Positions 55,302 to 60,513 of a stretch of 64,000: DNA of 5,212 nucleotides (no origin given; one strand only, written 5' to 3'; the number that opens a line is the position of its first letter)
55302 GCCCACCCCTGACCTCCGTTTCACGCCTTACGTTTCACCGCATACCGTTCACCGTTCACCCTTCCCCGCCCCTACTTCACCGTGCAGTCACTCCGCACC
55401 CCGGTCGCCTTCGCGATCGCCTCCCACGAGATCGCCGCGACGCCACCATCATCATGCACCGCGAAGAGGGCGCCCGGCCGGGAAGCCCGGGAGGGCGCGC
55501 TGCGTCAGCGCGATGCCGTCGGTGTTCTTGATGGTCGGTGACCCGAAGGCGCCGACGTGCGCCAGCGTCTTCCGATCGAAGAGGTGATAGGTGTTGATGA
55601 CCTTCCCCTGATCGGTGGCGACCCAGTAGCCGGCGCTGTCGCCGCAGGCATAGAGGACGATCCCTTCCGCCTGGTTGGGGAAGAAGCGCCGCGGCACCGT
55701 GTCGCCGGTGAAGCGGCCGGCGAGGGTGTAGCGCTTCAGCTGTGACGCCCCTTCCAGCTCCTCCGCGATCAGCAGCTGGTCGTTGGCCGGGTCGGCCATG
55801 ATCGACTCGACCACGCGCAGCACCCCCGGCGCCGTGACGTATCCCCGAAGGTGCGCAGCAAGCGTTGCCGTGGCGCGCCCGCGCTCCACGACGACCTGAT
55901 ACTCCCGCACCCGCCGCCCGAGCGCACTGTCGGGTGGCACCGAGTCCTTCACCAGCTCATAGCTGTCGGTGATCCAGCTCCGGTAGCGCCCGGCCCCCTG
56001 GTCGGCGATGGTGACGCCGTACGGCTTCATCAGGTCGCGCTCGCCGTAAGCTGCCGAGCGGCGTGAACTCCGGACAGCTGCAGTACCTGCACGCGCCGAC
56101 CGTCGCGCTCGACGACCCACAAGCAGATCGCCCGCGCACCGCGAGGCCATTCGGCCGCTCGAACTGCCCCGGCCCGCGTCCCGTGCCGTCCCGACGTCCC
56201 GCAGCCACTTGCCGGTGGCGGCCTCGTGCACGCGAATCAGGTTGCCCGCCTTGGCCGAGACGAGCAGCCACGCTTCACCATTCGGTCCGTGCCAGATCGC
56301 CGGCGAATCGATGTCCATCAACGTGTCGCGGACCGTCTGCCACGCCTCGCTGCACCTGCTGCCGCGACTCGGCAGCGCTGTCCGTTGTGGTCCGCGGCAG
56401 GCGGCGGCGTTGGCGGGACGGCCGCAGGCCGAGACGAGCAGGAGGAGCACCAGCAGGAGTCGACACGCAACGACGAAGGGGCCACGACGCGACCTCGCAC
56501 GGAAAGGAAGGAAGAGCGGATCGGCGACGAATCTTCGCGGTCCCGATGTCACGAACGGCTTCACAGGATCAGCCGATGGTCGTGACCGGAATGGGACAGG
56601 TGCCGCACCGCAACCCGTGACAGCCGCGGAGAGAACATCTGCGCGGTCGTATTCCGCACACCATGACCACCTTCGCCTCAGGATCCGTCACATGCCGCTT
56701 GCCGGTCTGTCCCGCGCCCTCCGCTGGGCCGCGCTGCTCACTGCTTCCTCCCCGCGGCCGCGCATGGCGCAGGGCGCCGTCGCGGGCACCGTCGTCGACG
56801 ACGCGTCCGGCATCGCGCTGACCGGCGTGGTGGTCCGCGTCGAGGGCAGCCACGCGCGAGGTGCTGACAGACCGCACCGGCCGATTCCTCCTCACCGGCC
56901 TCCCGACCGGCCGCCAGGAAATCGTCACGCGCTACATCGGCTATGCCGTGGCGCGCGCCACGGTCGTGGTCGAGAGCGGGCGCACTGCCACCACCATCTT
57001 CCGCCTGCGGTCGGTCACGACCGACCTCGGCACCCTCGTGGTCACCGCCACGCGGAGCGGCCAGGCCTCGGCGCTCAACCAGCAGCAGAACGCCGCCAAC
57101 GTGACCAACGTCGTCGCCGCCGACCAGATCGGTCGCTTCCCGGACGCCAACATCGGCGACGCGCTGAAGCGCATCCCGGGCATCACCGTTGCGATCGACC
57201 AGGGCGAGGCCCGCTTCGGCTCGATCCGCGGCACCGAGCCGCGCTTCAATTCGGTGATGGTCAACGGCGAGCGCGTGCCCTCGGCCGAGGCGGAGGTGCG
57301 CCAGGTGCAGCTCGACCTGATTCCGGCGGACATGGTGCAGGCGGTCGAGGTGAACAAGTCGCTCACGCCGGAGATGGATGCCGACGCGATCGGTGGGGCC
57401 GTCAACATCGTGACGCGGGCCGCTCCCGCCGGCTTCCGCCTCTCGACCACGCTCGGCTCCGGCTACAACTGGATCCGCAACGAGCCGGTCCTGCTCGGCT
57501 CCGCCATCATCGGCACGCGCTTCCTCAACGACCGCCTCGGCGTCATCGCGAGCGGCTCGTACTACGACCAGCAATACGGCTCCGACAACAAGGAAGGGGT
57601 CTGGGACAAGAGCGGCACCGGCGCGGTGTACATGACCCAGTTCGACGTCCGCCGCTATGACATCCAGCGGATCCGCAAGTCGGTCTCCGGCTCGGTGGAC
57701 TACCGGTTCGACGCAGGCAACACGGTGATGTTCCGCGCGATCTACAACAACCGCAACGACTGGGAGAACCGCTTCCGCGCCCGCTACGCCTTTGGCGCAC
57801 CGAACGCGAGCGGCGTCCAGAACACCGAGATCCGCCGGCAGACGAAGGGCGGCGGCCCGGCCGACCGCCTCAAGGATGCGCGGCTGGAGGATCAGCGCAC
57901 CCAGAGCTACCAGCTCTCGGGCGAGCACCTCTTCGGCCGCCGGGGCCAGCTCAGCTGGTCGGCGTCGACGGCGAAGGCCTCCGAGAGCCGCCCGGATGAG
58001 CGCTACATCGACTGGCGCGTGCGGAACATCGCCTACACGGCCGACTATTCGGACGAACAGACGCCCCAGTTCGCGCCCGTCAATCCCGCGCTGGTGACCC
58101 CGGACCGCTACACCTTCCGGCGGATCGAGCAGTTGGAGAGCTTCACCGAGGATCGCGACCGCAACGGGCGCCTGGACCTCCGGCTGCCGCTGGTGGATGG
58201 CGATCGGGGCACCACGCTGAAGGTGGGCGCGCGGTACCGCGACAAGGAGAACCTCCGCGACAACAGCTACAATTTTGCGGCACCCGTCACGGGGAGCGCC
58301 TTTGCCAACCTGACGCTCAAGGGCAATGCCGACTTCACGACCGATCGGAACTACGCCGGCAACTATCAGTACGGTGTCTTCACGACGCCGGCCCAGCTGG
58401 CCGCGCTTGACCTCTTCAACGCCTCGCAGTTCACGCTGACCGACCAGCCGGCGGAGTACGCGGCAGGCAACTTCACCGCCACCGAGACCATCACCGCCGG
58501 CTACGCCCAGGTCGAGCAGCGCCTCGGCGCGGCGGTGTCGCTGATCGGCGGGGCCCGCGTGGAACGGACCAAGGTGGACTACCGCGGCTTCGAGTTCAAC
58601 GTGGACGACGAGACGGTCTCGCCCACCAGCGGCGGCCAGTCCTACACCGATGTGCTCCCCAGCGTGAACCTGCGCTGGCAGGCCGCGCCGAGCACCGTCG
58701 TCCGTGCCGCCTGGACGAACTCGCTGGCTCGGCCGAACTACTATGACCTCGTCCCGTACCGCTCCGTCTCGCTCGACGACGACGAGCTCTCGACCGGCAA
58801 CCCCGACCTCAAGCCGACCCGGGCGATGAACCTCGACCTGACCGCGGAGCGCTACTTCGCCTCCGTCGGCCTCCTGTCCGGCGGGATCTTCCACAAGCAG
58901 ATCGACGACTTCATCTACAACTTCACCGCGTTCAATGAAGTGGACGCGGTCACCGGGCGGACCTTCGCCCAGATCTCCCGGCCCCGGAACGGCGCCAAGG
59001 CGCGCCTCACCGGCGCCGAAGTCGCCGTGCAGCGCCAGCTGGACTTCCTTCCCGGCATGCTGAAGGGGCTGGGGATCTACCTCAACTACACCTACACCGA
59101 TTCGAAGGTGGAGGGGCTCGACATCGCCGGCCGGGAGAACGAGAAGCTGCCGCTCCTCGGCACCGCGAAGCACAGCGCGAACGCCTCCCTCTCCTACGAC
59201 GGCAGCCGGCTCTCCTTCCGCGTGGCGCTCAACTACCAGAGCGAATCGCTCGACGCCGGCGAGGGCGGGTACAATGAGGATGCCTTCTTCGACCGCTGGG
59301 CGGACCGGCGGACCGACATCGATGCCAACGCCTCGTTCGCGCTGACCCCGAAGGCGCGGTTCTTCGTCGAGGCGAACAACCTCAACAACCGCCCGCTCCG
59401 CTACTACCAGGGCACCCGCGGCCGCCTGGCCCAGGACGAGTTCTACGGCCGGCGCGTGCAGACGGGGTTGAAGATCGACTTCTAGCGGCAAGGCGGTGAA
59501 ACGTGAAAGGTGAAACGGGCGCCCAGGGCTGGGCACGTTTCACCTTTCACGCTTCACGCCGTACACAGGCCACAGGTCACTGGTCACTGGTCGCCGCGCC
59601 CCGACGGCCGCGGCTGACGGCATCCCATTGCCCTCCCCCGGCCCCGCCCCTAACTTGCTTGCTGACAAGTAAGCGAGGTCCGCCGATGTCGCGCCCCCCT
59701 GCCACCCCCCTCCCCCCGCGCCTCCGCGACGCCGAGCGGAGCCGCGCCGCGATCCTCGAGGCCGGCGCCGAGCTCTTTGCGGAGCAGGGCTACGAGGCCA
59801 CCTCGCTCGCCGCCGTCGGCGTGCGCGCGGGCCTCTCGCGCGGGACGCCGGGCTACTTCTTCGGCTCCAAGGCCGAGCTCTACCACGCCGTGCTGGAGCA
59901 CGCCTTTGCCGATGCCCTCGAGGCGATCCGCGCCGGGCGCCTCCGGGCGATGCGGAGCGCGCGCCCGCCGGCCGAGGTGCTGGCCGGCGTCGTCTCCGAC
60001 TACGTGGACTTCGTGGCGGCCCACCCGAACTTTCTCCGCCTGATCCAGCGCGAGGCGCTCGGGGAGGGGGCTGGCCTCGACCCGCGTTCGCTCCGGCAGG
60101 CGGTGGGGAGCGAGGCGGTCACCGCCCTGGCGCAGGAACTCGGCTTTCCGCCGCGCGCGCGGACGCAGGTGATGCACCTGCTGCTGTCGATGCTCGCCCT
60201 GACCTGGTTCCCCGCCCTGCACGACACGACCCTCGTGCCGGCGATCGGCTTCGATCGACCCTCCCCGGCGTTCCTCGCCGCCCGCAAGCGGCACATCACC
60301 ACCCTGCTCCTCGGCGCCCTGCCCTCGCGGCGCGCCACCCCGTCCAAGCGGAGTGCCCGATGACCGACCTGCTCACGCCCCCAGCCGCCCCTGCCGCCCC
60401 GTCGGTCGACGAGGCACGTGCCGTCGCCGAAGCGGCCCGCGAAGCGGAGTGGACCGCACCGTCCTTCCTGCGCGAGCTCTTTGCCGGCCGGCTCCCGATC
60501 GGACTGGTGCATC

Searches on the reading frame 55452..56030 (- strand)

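Call 52: search_protein_families(library=pfam, proteins=[window:55452-56030:-], max_evalue=0.001)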
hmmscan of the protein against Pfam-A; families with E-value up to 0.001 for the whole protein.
window:55452-56030:- (192 aa): 1 family
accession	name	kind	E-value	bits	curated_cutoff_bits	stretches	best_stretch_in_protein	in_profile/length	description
PF02333.21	Phytase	-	0.0003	20.3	21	1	75-174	206-306/375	Phytase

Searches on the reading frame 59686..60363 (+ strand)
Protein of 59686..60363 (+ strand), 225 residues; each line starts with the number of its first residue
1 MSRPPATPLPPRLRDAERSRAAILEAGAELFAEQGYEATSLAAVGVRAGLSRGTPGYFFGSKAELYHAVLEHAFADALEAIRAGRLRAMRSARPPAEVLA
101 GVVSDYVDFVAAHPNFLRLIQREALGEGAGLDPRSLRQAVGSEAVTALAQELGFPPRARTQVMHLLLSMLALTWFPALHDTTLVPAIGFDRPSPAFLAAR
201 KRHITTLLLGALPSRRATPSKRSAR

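Call 52: search_protein_families(library=pfam, proteins=[window:59686-60363:+], max_evalue=0.001)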
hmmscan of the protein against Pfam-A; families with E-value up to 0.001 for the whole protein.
window:59686-60363:+ (225 aa): 2 families
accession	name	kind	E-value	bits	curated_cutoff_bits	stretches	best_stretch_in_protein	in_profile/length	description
PF00440.29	TetR_N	-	4.4e-13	49.2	24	1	23-69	1-47/47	Bacterial regulatory proteins, tetR family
PF17938.6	TetR_C_29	-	1.7e-07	31.9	26.2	1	95-205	1-116/119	Tetracyclin repressor-like, C-terminal domain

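Call 56: find_encoding_contigs(protein=window:59686-60363:+, flank=1500, max_places=10)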
Protein window:59686-60363:+ (225 aa): 23 contigs read that carry it; 10 places shown.
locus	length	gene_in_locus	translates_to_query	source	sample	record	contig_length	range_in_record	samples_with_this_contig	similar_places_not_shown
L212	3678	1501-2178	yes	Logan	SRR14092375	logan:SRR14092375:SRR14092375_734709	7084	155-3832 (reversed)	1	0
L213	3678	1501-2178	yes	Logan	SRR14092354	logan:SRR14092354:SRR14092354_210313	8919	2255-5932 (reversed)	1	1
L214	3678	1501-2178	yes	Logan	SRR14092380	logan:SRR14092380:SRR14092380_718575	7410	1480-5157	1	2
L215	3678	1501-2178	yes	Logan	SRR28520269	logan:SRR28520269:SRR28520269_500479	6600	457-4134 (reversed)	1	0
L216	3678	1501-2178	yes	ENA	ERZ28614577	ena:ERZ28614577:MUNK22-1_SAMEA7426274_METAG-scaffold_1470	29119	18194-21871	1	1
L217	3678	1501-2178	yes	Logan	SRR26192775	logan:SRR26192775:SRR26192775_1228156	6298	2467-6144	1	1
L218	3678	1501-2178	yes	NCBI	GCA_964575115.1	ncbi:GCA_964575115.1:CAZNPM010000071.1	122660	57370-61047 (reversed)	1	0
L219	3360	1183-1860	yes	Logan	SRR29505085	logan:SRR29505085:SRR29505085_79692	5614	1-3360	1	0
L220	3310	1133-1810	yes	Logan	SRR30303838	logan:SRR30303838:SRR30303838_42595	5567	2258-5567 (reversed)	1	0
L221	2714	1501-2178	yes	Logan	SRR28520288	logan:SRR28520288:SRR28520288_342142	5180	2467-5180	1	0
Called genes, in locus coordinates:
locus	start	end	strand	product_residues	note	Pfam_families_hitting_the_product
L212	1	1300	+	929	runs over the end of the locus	PF13620:CarboxypepD_reg, PF13715:CarbopepD_reg_2, PF07715:Plug, PF00593:TonB_dep_Rec_b-barrel, PF14905:OMP_b-brl_3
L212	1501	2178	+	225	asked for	PF00440:TetR_N, PF17938:TetR_C_29 (weak)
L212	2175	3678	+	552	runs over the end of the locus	?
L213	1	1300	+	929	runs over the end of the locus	PF13620:CarboxypepD_reg, PF13715:CarbopepD_reg_2, PF07715:Plug, PF00593:TonB_dep_Rec_b-barrel, PF14905:OMP_b-brl_3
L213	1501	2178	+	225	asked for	PF00440:TetR_N, PF17938:TetR_C_29 (weak)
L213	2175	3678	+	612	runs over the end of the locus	PF02771:Acyl-CoA_dh_N, PF02770:Acyl-CoA_dh_M, PF00441:Acyl-CoA_dh_1, PF08028:Acyl-CoA_dh_2, PF21343:ACAD9-ACADV_C, PF21263:Acyl-CoA-dh_C (weak)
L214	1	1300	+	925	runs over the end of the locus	?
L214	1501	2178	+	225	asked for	PF00440:TetR_N, PF17938:TetR_C_29 (weak)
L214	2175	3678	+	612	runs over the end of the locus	PF02771:Acyl-CoA_dh_N, PF02770:Acyl-CoA_dh_M, PF00441:Acyl-CoA_dh_1, PF08028:Acyl-CoA_dh_2, PF21343:ACAD9-ACADV_C, PF21263:Acyl-CoA-dh_C (weak)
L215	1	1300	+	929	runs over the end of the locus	PF13620:CarboxypepD_reg, PF13715:CarbopepD_reg_2, PF07715:Plug, PF00593:TonB_dep_Rec_b-barrel, PF14905:OMP_b-brl_3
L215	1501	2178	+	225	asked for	PF00440:TetR_N, PF17938:TetR_C_29 (weak)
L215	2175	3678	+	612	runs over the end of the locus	PF02771:Acyl-CoA_dh_N, PF02770:Acyl-CoA_dh_M, PF00441:Acyl-CoA_dh_1, PF08028:Acyl-CoA_dh_2, PF21343:ACAD9-ACADV_C, PF21263:Acyl-CoA-dh_C (weak)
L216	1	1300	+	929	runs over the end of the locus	PF13620:CarboxypepD_reg, PF13715:CarbopepD_reg_2, PF07715:Plug, PF00593:TonB_dep_Rec_b-barrel, PF14905:OMP_b-brl_3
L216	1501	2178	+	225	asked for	PF00440:TetR_N, PF17938:TetR_C_29 (weak)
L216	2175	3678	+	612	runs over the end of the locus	PF02771:Acyl-CoA_dh_N, PF02770:Acyl-CoA_dh_M, PF00441:Acyl-CoA_dh_1, PF08028:Acyl-CoA_dh_2, PF21343:ACAD9-ACADV_C, PF21263:Acyl-CoA-dh_C (weak)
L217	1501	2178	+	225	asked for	PF00440:TetR_N, PF17938:TetR_C_29 (weak)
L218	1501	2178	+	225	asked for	PF00440:TetR_N, PF17938:TetR_C_29 (weak)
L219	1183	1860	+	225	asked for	PF00440:TetR_N, PF17938:TetR_C_29 (weak)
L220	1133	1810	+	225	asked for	PF00440:TetR_N, PF17938:TetR_C_29 (weak)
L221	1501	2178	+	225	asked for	PF00440:TetR_N, PF17938:TetR_C_29 (weak)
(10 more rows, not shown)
